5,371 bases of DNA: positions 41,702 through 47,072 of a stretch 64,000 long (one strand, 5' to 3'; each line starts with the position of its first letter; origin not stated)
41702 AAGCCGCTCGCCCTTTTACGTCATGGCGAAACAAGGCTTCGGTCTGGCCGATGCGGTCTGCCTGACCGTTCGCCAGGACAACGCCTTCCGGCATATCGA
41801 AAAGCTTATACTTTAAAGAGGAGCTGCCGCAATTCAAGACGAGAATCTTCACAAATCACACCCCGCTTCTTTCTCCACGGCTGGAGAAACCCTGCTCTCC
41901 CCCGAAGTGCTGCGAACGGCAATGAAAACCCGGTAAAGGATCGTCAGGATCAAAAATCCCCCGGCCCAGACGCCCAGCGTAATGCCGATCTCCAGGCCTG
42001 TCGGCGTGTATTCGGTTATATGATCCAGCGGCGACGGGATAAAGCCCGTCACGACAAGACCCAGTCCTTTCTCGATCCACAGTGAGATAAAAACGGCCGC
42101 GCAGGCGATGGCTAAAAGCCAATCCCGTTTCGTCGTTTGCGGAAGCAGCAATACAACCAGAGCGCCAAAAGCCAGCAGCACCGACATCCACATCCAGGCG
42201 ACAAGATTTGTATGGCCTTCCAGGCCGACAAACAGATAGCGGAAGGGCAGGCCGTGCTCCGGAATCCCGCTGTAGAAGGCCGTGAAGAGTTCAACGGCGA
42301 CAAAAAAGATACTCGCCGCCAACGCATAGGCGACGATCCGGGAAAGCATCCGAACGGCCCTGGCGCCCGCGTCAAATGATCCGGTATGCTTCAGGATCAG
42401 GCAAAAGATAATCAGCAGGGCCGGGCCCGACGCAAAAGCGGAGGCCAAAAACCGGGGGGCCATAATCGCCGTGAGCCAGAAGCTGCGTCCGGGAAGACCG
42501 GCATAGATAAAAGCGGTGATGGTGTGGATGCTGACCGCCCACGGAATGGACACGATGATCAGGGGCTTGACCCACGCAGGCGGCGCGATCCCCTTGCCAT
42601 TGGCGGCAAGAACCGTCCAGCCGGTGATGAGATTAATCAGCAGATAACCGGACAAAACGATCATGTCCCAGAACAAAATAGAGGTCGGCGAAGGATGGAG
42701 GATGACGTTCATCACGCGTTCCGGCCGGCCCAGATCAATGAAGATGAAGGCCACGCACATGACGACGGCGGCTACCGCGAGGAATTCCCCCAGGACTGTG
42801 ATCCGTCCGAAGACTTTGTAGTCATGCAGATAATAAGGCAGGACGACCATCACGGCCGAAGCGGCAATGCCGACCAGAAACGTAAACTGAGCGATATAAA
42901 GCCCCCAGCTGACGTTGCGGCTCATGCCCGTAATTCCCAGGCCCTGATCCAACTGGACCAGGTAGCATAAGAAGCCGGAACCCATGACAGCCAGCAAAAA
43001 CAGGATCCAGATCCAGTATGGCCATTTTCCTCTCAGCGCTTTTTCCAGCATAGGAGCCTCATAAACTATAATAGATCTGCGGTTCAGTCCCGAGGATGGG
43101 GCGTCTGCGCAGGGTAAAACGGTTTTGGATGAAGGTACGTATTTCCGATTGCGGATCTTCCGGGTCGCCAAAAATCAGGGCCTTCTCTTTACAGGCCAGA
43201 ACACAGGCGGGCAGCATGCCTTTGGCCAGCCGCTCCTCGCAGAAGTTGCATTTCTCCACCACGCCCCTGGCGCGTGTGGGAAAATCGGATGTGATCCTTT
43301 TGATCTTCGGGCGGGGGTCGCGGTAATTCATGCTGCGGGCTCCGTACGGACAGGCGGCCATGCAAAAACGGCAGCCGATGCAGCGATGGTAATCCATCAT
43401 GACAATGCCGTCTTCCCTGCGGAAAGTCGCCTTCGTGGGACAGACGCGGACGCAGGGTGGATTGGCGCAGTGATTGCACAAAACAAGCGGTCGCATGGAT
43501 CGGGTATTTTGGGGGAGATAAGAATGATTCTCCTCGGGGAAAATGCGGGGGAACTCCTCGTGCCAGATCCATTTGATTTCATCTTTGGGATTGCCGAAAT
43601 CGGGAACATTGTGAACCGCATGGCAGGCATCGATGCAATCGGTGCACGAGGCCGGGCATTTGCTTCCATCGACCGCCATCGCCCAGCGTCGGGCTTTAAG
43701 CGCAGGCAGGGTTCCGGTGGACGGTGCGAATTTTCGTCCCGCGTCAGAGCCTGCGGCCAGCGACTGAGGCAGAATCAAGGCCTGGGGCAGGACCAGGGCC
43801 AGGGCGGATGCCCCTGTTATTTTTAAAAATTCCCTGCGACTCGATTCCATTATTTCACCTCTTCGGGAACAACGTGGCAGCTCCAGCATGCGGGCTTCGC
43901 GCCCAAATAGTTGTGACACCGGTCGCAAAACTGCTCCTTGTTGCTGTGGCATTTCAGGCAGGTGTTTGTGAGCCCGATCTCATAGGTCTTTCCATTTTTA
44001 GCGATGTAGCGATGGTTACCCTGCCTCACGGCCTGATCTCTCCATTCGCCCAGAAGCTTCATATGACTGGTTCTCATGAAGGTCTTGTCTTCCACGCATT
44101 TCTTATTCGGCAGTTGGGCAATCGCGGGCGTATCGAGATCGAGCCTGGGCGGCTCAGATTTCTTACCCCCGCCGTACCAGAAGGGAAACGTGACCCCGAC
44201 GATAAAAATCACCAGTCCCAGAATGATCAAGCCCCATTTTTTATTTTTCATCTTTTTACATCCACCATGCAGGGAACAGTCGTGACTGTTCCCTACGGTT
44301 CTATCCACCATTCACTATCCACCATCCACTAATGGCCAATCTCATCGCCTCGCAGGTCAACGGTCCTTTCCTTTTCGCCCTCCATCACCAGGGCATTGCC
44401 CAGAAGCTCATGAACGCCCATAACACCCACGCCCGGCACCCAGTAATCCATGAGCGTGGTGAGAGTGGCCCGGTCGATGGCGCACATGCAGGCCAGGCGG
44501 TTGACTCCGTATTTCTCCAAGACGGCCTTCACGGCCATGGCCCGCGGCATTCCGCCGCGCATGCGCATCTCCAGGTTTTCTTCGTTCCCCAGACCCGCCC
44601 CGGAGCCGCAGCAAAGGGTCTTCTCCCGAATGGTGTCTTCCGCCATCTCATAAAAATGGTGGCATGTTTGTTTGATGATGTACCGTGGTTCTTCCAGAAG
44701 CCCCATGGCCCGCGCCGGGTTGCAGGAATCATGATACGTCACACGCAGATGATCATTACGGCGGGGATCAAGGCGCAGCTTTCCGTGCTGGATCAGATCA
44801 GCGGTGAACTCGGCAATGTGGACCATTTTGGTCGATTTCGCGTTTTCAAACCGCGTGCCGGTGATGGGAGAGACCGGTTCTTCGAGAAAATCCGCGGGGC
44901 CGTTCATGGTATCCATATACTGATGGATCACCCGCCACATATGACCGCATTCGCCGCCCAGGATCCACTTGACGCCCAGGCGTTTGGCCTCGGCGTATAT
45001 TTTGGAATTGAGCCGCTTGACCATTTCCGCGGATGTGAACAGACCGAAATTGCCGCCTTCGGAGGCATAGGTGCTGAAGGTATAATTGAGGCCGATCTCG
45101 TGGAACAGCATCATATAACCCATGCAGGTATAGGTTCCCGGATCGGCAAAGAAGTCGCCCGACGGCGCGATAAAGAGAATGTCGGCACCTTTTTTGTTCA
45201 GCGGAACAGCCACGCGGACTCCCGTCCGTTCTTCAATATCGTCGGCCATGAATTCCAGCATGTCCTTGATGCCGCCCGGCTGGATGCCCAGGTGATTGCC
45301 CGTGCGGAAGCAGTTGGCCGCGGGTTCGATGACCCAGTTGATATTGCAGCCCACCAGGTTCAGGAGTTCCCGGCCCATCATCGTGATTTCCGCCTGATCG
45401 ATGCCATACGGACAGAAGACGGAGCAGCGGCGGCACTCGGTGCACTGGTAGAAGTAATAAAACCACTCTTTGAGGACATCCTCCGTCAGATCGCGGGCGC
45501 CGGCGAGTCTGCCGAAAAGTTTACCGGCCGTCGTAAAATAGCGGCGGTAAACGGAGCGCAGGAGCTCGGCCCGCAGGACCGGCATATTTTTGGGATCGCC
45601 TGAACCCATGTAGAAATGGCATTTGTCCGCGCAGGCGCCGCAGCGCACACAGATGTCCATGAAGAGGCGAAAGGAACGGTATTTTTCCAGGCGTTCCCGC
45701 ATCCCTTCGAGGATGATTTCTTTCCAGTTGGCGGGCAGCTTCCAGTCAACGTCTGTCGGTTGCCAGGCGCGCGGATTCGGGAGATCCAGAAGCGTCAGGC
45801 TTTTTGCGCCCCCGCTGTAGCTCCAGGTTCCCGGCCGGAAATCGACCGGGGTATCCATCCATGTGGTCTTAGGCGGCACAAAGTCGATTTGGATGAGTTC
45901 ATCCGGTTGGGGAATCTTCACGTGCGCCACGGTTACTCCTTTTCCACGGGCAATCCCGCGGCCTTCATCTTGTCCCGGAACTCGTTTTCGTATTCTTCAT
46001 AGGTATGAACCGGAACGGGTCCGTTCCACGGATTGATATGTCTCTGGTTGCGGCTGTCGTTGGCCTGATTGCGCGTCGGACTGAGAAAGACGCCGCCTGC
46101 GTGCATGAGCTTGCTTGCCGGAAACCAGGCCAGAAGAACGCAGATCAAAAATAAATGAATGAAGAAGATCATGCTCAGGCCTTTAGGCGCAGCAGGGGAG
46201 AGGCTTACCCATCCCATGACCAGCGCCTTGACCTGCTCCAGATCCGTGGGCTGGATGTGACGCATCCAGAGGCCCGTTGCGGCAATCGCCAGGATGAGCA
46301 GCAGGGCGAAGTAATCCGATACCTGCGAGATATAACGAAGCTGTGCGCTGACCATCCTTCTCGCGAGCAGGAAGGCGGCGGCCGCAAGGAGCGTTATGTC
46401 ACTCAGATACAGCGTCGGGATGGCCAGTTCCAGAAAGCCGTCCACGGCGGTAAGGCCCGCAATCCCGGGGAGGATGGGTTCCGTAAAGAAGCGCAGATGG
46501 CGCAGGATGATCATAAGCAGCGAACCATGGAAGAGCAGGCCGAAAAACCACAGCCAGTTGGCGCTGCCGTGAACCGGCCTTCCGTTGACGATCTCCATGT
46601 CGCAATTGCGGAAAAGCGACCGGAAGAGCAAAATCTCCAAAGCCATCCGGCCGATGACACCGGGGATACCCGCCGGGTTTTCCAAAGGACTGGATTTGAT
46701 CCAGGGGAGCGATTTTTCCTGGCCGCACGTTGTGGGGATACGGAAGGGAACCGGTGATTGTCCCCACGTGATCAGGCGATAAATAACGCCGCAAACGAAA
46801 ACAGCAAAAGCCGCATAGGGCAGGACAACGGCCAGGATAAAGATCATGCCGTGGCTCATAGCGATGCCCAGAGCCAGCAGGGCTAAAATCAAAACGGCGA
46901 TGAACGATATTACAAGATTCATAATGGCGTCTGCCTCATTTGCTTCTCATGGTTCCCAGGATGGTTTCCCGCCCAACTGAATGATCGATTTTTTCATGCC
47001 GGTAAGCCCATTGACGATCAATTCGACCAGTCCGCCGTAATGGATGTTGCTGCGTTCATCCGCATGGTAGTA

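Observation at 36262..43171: Acetate kinase translationally coupled to dsrP and followed by an Xsc-like TPP enzyme, an SDR and a second TPP enzyme: candidate organosulfonate-to-sulfite module fused to dsrMKJOP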

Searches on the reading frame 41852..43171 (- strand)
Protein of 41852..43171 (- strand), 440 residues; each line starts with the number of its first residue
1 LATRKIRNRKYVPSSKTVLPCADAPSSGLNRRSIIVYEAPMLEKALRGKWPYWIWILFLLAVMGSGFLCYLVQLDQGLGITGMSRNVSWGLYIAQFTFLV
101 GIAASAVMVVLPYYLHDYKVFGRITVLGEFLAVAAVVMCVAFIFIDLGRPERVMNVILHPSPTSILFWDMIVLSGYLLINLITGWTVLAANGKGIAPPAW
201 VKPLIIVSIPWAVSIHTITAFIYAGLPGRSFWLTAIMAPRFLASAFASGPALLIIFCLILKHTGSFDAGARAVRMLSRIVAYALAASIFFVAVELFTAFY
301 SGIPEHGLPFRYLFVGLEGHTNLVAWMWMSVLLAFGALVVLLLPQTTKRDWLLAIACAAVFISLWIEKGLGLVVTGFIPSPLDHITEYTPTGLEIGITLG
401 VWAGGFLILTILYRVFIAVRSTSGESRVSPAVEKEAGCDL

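Call 4: search_protein_families(library=ncbifam, proteins=[window:41852-43171:-], max_evalue=0.00001)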
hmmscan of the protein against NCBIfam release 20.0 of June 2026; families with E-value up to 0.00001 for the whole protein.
window:41852-43171:- (440 aa): 2 families
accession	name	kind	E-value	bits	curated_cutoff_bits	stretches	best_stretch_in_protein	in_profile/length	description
NF045798.1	DsrP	equivalog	4.1e-140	467.1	350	1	41-420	1-344/346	sulfate reduction electron transfer complex DsrMKJOP subunit DsrP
NF041784.1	mnquin_red_QrcD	equivalog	2.4e-14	53.5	570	1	241-415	223-397/408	menaquinone reductase integral membrane subunit QrcD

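Call 5: search_protein_families(library=pfam, proteins=[window:41852-43171:-], max_evalue=0.00001)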
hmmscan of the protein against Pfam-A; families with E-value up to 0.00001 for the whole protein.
window:41852-43171:- (440 aa): 1 family
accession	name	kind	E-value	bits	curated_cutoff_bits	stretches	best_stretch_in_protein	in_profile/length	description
PF03916.19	NrfD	-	2.9e-35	122.9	25.8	1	81-361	3-295/313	Polysulphide reductase, NrfD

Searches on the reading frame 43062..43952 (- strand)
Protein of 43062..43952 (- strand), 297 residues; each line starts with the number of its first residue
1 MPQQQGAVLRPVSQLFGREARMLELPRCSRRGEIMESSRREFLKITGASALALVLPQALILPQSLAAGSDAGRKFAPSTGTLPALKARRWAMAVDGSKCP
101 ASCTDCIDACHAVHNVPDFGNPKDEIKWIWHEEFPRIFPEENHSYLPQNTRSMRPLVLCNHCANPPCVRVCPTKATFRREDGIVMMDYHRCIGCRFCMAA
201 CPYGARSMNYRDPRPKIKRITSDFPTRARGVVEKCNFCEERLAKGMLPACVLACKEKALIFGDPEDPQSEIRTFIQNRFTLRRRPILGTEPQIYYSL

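Call 4: search_protein_families(library=ncbifam, proteins=[window:43062-43952:-], max_evalue=0.00001)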
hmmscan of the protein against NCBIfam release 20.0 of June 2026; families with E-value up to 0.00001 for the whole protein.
window:43062-43952:- (297 aa): 27 families (the best 25 are shown)
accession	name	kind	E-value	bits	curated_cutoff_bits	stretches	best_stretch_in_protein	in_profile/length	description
NF045797.1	DsrO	equivalog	8.3e-89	297.1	200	1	35-296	1-234/235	sulfate reduction electron transfer complex DsrMKJOP subunit DsrO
TIGR03149.1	cyt_nit_nrfC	equivalog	1.3e-40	139.1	377.6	1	85-294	34-214/225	cytochrome c nitrite reductase Fe-S protein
NF041782.1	mnquin_red_QrcC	equivalog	1.1e-38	133.3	400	1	90-295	1-224/239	menaquinone reductase iron-sulfur cluster-binding subunit QrcC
NF041715.1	arsenate_red_ArrB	equivalog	1.3e-38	132.9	450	2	89-216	2-114/233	arsenate respiratory reductase iron-sulfur subunit ArrB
NF011569.0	PRK14993.1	equivalog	4.6e-38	131.1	416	1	59-295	15-221/244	tetrathionate reductase subunit TtrB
TIGR02951.1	DMSO_dmsB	equivalog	2.2e-27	96.1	214.1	1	94-265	6-154/161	DMSO/selenate family reductase complex B subunit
NF045715.1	sulf_resp_HmcB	equivalog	4.8e-26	91.6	420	1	39-276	2-210/307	sulfate respiration complex iron-sulfur protein HmcB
NF038355.1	FDH3_beta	equivalog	4.2e-23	82.3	240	1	157-269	52-169/180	formate dehydrogenase FDH3 subunit beta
TIGR03478.1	DMSO_red_II_bet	subfamily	1e-21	77.2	480.7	1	158-295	130-252/321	DMSO reductase family type II enzyme, iron-sulfur subunit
NF008134.0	PRK10882.1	equivalog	1.7e-21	76.6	263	1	159-274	113-218/329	hydrogenase 2 operon protein HybA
NF042979.1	EthbenzDh_ebdB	equivalog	6.4e-19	68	740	1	158-295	152-274/354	ethylbenzene dehydrogenase subunit beta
NF009408.0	PRK12769.1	equivalog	4.5e-17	61.4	1003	1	149-261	46-144/659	formate-dependent uric acid utilization protein AegA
NF007658.0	PRK10330.1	equivalog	7e-16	58.2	260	1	155-263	54-156/181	electron transport protein HydN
TIGR01582.1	FDH-beta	equivalog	1.3e-15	57.3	334.7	1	95-270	27-188/283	formate dehydrogenase subunit beta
NF009451.0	PRK12809.1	equivalog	1.2e-12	46.9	1154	1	152-264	50-139/639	formate-dependent uric acid utilization protein YgfT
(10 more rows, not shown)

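Call 5: search_protein_families(library=pfam, proteins=[window:43062-43952:-], max_evalue=0.00001)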
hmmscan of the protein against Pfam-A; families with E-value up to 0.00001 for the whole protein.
window:43062-43952:- (297 aa): 6 families
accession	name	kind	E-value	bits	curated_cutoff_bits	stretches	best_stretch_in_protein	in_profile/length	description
PF13247.11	Fer4_11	-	6.4e-18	65.2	26.2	2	158-209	9-62/100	4Fe-4S dicluster domain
PF13187.11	Fer4_9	-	2.9e-10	40.4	27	1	190-258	1-51/52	4Fe-4S dicluster domain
PF12838.12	Fer4_7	-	1.1e-09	39.1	27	1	190-257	1-51/52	4Fe-4S dicluster domain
PF13237.11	Fer4_10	-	1.1e-07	32.1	25.5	0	158-202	8-53/53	4Fe-4S dicluster domain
PF12837.12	Fer4_6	-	2.5e-07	30.8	25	1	186-205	4-23/24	4Fe-4S binding domain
PF00037.32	Fer4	-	2.5e-06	27.5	21.1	1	187-206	4-23/24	4Fe-4S binding domain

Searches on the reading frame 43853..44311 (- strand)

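Call 51: search_protein_families(library=ncbifam, proteins=[window:43853-44311:-], max_evalue=1e-8)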
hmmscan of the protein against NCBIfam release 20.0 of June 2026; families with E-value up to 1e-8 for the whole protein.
window:43853-44311:- (153 aa): 1 family
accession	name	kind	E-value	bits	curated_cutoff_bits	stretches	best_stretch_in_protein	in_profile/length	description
NF038038.1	cytoc_DsrJ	equivalog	1.3e-48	164.3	100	1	27-146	5-121/121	sulfate reduction electron transfer complex DsrMKJOP subunit DsrJ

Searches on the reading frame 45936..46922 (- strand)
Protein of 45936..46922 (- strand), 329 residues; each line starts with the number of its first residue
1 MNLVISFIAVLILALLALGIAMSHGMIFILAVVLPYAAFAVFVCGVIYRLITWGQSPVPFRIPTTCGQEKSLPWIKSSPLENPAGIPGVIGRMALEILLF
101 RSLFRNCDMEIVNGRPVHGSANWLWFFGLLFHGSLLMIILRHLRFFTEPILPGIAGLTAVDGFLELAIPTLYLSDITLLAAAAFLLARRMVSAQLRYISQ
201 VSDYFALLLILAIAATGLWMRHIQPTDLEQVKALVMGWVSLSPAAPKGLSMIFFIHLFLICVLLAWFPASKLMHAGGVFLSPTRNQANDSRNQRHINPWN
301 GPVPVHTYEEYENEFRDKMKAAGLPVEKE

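Call 51: search_protein_families(library=ncbifam, proteins=[window:45936-46922:-], max_evalue=1e-8)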
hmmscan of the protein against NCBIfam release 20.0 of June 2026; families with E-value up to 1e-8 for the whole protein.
window:45936-46922:- (329 aa): 1 family
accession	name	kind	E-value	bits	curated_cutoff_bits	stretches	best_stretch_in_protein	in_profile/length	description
NF038037.1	cytob_DsrM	equivalog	4.8e-137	456.4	300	1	10-328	1-320/320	sulfate reduction electron transfer complex DsrMKJOP subunit DsrM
